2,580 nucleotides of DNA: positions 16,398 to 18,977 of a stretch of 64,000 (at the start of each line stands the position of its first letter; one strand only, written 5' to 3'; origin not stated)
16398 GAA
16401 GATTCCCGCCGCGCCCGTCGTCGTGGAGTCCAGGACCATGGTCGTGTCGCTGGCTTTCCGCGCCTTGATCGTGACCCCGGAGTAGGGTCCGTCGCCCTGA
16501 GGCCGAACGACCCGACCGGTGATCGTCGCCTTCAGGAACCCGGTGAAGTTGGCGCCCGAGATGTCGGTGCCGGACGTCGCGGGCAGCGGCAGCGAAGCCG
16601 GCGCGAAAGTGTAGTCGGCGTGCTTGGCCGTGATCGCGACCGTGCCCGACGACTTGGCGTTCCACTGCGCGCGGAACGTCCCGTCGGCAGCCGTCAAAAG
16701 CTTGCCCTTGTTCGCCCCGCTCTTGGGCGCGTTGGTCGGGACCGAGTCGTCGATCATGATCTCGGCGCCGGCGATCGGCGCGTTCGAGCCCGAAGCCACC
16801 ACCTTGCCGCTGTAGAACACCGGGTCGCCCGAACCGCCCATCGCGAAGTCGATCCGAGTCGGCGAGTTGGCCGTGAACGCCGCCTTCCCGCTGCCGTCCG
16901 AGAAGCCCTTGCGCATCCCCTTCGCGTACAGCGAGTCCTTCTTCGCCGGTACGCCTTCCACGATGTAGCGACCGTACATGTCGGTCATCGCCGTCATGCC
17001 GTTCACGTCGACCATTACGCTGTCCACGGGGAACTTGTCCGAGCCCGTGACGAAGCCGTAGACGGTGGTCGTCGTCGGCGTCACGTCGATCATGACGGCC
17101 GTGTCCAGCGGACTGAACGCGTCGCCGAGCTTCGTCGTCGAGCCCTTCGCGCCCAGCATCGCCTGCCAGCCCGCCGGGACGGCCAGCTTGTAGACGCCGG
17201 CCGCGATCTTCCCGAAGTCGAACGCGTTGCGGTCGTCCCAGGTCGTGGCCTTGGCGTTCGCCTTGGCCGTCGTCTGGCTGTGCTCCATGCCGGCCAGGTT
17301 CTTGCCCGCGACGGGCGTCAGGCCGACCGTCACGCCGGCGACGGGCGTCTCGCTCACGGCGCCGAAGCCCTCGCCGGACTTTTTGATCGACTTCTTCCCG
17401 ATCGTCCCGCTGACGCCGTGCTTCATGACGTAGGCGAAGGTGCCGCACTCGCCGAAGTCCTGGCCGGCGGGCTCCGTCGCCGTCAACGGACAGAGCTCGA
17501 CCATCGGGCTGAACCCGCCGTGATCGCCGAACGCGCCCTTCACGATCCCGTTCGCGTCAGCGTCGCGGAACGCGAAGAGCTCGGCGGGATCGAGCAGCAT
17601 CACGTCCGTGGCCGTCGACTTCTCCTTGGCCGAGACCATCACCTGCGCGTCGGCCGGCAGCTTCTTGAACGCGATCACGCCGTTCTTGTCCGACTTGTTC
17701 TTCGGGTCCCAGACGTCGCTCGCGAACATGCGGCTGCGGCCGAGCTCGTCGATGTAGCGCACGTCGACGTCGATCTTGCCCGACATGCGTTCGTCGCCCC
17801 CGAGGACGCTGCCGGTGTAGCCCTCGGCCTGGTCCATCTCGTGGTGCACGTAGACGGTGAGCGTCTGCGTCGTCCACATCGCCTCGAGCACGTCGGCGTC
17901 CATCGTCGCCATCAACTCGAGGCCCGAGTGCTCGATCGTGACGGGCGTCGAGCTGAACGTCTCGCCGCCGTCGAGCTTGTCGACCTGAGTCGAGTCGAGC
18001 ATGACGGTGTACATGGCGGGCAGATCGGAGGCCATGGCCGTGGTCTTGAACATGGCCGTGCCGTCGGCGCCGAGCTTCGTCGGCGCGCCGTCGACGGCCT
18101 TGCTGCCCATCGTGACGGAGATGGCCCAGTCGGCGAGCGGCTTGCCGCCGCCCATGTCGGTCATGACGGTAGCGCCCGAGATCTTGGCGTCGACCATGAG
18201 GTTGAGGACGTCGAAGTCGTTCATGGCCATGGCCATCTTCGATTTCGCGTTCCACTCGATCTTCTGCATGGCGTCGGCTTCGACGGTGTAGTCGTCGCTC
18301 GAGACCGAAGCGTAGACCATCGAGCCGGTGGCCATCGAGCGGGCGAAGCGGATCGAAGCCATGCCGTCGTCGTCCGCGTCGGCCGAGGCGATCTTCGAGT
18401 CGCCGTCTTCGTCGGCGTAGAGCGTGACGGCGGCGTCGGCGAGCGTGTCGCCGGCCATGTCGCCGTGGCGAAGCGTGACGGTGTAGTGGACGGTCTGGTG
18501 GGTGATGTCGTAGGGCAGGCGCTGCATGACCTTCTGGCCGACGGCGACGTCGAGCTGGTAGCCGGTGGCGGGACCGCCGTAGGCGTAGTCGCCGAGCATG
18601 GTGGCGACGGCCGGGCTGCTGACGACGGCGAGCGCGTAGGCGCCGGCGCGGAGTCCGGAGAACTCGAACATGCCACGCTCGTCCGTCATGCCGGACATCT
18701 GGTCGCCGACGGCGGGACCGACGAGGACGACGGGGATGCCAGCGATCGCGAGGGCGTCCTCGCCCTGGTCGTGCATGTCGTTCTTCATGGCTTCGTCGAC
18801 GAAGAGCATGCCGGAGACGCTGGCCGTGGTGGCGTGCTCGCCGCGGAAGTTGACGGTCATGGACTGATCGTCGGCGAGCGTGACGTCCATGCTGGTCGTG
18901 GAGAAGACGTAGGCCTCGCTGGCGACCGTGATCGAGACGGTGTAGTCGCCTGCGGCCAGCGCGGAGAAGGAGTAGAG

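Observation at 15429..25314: Tandem pair of giant surface lipoprotein genes with a shared stalk and different distal ends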

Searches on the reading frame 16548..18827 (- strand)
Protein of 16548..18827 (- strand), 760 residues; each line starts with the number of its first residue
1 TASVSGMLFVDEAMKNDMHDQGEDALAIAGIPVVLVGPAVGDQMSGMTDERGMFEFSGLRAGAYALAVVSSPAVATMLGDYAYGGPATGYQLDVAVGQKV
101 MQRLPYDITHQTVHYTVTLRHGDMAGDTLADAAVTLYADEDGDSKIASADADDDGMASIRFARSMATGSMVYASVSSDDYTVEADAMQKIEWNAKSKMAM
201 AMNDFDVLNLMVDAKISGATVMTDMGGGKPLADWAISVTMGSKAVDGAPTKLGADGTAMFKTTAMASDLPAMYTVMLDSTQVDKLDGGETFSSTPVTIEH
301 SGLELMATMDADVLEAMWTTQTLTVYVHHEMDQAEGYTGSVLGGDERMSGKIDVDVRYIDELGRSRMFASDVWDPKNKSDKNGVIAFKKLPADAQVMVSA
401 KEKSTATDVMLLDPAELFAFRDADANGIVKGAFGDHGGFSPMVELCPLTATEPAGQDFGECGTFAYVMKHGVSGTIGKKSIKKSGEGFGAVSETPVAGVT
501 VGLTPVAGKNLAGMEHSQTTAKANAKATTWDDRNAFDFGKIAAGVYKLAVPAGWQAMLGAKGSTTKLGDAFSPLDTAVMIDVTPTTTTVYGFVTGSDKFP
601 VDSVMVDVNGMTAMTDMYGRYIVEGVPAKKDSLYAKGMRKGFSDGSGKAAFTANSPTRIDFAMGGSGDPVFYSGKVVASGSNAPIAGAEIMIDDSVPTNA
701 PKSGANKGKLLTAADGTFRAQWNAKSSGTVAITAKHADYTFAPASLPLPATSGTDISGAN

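Call 40: search_protein_families(library=pfam, proteins=[window:16548-18827:-], max_evalue=1)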
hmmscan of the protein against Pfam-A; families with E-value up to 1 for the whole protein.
window:16548-18827:- (760 aa): 9 families
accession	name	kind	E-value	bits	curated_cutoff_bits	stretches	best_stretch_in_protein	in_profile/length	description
PF13620.12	CarboxypepD_reg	-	3.8e-13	50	32.3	3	588-663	1-81/82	Carboxypeptidase regulatory-like domain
PF17210.9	SdrD_B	-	3.4e-09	37.3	29.7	2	15-72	13-67/112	SdrD B-like domain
PF17802.7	SpaA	-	1.5e-06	28.7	23.1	0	46-66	36-56/91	Prealbumin-like fold domain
PF13715.12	CarbopepD_reg_2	-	1.6e-06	28.5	32.2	0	673-695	2-24/88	CarboxypepD_reg-like domain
PF02369.22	Big_1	-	0.0043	17.5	34.9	1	116-177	20-82/93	Bacterial Ig-like domain (group 1)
PF23193.1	NOMO_3rd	-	0.006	17.1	27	0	45-68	61-84/120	NOMO third transthyretin-like domain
PF15976.11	CooC_C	-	0.0092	16.4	29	1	586-625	16-55/93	CS1-pili formation C-terminal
PF25449.1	CCDC174_GRSR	-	0.14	12.2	26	1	356-367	2-13/30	CCDC174 alpha/beta GRSR domain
PF09430.16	EMC7_beta-sandw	-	0.24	12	26.6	0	43-70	20-47/122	ER membrane protein complex subunit 7, beta-sandwich domain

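Call 66: predict_structure(alignment_id=A2)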
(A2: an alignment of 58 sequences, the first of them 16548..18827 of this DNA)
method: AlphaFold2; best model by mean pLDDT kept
length: 760 residues; sequences in the alignment: 58
mean_pLDDT: 86.4   pTM: 0.59
mean pLDDT of the five models: 86.4, 84.9, 82.8, 82.3, 80.4
residues with pLDDT >= 90: 358; 70-90: 347; 50-70: 35; < 50: 20
segments of 3 or more residues with pLDDT < 50: 14-19, 335-343, 454-457
pLDDT, mean of each block of 10 residues (from residue 1): 86 53 77 87 88 90 87 82 83 88 86 95 93 95 93 95 87 94 92 87 94 94 84 93 90 94 92 90 70 92 90 90 88 52 66 92 90 91 91 92 89 85 81 81 80 53 85 91 90 87 84 87 81 89 89 91 82 86 94 85 91 93 93 89 84 93 75 89 91 90 89 92 79 90 88 80
secondary structure, 60 per line:
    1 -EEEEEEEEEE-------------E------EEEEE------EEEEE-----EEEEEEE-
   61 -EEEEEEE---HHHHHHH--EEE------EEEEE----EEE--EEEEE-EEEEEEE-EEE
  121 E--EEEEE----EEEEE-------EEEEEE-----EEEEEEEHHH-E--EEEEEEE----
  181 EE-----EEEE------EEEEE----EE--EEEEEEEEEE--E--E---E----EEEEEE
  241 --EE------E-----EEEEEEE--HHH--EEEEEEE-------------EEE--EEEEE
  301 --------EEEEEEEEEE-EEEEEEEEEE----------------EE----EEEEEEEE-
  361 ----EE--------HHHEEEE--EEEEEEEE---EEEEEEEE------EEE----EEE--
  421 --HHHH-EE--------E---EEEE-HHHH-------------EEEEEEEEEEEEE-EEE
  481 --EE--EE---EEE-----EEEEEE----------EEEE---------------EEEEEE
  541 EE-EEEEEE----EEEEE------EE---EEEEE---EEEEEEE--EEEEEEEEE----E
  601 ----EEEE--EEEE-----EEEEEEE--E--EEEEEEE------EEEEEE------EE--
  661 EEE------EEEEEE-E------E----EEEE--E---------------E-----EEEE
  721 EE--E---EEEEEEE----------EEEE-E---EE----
elements in order (helices of 4 or more, strands of 3 or more residues): E2-11 E32-36 E43-47 E53-59 E62-68 H72-78 E81-83 E90-94 E99-101 E104-108 E110-116 E118-121 E124-128 E133-137 E145-150 E156-162 E170-176 E188-191 E198-202 E211-220 E235-240 E257-263 E271-277 E291-293 E296-300 E309-318 E320-329 E352-359 E378-381 E384-391 E395-402 E409-411 E416-418 H423-426 E442-445 H447-450 E464-476 E478-480 E492-494 E500-505 E516-519 E535-542 E544-549 E554-558 E570-574 E578-584 E587-595 E605-608 E611-614 E620-626 E632-638 E645-650 E661-663 E670-675 E689-692 E717-722 E729-735 E746-749

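Call 71: fold_search(model_id=the predicted structure, library=pdb)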
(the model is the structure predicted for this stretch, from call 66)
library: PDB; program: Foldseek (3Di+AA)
matches with E <= 10: 1377; with E <= 0.001: 122
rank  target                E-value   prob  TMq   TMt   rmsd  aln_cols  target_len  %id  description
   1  6fwv_B                8.7e-12  1.00  0.18  0.24  12.0       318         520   14  The Bacillus anthracis TIE protein (released 2018-08-08)
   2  6fwv_A                8.1e-11  1.00  0.18  0.24  12.0       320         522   14  The Bacillus anthracis TIE protein (released 2018-08-08)
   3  2y1v_A                4.7e-08  0.99  0.10  0.13  46.1       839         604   10  Full length structure of RrgB Pilus protein from Streptococcus pneumoniae (released 2011-11-09)
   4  6iaa_A                5.0e-08  0.92  0.09  0.09  59.5       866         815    9  hRobo2 ectodomain (released 2019-03-13)
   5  9fy9_D                1.2e-07  0.97  0.11  0.12  62.5       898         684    9  Cryo-EM structure of the type 1 chaperone-usher pilus FimD-tip complex (FimDHGFC) - Conformer 1 (released 2025-06-04)
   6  4oq1                  2.3e-07  1.00  0.15  0.27  13.8       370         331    9  Structure of the Streptococcal ancillary pilin (released 2014-04-23)
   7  3kpt_A                3.1e-07  1.00  0.19  0.33  13.8       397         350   12  Crystal structure of BcpA, the major pilin subunit of Bacillus cereus (released 2009-11-24)
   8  3phs                  3.8e-07  1.00  0.13  0.31  10.6       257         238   12  Crystal Structure of GBS52, the minor pilin in gram-positive pathogen Streptococcus agalactiae (released 2010-11-17)
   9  10ps                  6.3e-07  1.00  0.14  0.18  12.3       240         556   13  Crystal structure of SdrD A2-A3-B1-B2 domains from Staphylococcus aureus JH1 (released 2026-02-11)
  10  8f70                  7.3e-07  1.00  0.13  0.16  18.0       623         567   10  Identification of an Immunodominant region on a Group A Streptococcus T-antigen Reveals Temperature-Dependent Motion in  (released 2023-03-08)
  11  7q61_A                7.3e-07  0.66  0.08  0.06  64.2       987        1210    9  Structure of TEV conjugated A2ML1 (A2ML1-TC) (released 2022-04-20)
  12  3rfz_E                8.9e-07  0.89  0.11  0.11  58.9       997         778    8  Crystal structure of the FimD usher bound to its cognate FimC:FimH substrate (released 2011-06-01)
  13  3rfz_B                1.5e-06  0.85  0.12  0.11  59.9      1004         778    8  Crystal structure of the FimD usher bound to its cognate FimC:FimH substrate (released 2011-06-01)
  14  3rkp_A                1.6e-06  1.00  0.11  0.23  21.0       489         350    9  Crystal structure of BcpA*(D312A), the major pilin subunit of Bacillus cereus (released 2012-05-30)
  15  9fw9_D                2.3e-06  0.85  0.11  0.12  59.9       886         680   10  Cryo-EM structure of the type 1 pilus assembly platform as part of the FimA-bound chaperone-usher pilus complex (FimDH (released 2025-06-04)
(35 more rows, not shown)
